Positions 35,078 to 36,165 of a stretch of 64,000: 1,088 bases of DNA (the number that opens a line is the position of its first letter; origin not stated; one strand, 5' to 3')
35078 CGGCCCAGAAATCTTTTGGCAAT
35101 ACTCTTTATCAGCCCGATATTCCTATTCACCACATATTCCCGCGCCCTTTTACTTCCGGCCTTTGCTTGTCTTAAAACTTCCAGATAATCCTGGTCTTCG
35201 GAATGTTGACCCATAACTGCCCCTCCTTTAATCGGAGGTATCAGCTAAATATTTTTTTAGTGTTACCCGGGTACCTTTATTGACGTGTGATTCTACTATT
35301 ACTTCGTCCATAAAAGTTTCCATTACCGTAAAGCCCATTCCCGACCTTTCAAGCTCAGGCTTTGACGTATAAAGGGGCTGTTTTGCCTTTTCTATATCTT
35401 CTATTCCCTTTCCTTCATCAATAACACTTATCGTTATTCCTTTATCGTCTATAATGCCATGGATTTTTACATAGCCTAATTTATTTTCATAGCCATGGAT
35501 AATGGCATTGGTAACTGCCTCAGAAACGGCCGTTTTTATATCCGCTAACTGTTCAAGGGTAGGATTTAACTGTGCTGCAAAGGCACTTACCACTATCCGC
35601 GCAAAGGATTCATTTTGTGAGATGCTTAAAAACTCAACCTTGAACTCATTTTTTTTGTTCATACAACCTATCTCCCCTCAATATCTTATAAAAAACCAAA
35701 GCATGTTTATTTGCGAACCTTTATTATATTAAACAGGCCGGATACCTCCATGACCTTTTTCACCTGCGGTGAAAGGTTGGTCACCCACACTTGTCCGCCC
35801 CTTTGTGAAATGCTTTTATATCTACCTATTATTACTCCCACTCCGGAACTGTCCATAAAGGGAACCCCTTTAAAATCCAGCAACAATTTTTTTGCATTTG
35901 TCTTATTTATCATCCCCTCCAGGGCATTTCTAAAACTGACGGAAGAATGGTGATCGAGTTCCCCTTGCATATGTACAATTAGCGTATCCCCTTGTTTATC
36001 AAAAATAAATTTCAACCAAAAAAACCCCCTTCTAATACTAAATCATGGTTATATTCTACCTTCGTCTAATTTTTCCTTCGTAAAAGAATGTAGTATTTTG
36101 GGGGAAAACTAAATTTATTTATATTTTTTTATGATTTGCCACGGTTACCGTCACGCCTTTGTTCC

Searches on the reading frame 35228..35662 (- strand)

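Call 3: search_protein_families(library=pfam, proteins=[window:35228-35662:-], max_evalue=0.01)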
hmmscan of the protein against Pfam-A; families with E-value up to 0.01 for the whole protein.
window:35228-35662:- (144 aa): 2 families
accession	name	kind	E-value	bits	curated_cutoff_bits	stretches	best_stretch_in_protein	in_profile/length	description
PF13581.12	HATPase_c_2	-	1.7e-23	83.4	27.4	1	21-137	11-127/127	Histidine kinase-like ATPase domain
PF02518.31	HATPase_c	-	1.8e-13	51.3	26.4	1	41-136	5-106/111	Histidine kinase-, DNA gyrase B-, and HSP90-like ATPase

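Call 4: search_protein_families(library=ncbifam, proteins=[window:35228-35662:-], max_evalue=0.01)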
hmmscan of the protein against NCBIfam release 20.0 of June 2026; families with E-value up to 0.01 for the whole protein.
window:35228-35662:- (144 aa): 14 families
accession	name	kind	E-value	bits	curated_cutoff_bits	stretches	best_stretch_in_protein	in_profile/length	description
TIGR01925.2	spIIAB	equivalog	4.1e-61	204.9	135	1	5-139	1-136/137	anti-sigma F factor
NF003144.0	PRK04069.1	equivalog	4.6e-22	78.1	145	1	7-140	8-144/161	anti-sigma B factor RsbW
TIGR01924.1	rsbW_low_gc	equivalog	1.1e-17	63.9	155.05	1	15-140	16-144/159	anti-sigma B factor RsbW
NF041045.1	RsbA_anti_sig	subfamily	2.1e-07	30.5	210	1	17-135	190-300/303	anti-sigma factor RsbA family regulatory protein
NF008468.0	PRK11360.1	equivalog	0.00011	20.7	646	1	27-135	492-604/616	two-component system sensor histidine kinase AtoS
TIGR02966.1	phoR_proteo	equivalog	0.0003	19.9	334.2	1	38-94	226-282/333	phosphate regulon sensor histidine kinase PhoR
NF047322.1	HK_morpho_MacS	equivalog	0.00046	19.5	300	1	18-89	252-321/367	MacS family sensor histidine kinase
NF007688.0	PRK10364.1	equivalog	0.00064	18.6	479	1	61-135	369-447/460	two-component system sensor histidine kinase ZraS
NF051872.1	HisKinPhyk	equivalog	0.00073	18.2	750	1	35-91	443-499/537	sensor histidine kinase PhyK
NF008184.0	PRK10935.1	equivalog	0.0037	15.9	553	1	38-95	468-523/565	nitrate/nitrite two-component system sensor histidine kinase NarQ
NF007004.0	PRK09467.1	equivalog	0.004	16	415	1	35-111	329-404/440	two-component system sensor histidine kinase EnvZ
NF038348.1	T2SS_HK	subfamily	0.004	15.6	450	1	62-135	490-569/574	histidine kinase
TIGR02938.1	nifL_nitrog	equivalog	0.0042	15.6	242.45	1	41-117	387-468/494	nitrogen fixation negative regulator NifL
NF007007.0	PRK09470.1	equivalog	0.0043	16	486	1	42-115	356-431/463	envelope stress sensor histidine kinase CpxA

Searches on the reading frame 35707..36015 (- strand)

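Call 3: search_protein_families(library=pfam, proteins=[window:35707-36015:-], max_evalue=0.01)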
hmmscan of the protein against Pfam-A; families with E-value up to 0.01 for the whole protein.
window:35707-36015:- (102 aa): 2 families
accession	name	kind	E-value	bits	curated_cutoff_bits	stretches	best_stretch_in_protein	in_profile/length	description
PF01740.26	STAS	-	4.3e-26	91.2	22.6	1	6-101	5-100/106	STAS domain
PF13466.11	STAS_2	-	6.8e-13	49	29.2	1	14-94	1-79/80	STAS domain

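Call 4: search_protein_families(library=ncbifam, proteins=[window:35707-36015:-], max_evalue=0.01)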
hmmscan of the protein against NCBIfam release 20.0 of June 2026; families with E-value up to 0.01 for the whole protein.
window:35707-36015:- (102 aa): 6 families
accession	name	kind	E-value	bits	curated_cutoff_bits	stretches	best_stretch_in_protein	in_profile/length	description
TIGR02886.1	spore_II_AA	equivalog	2.6e-36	123.8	114.75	1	5-101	3-99/106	anti-sigma F factor antagonist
TIGR00377.1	ant_ant_sig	superfamily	3.8e-30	103.9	53.45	1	1-101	3-103/108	anti-sigma factor antagonist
NF033618.0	mlaB_1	equivalog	0.00013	22.3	90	1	5-97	5-91/94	lipid asymmetry maintenance protein MlaB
NF052652.1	YtvA_fam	equivalog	0.0016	18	250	1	10-87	144-221/243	YtvA family blue-light photoreceptor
TIGR00815.1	sulP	subfamily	0.0019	16.7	380.45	1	15-96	461-551/565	sulfate permease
NF047705.1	slr1659_superfam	superfamily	0.0024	18.1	100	1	10-62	15-69/111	slr1659 superfamily regulator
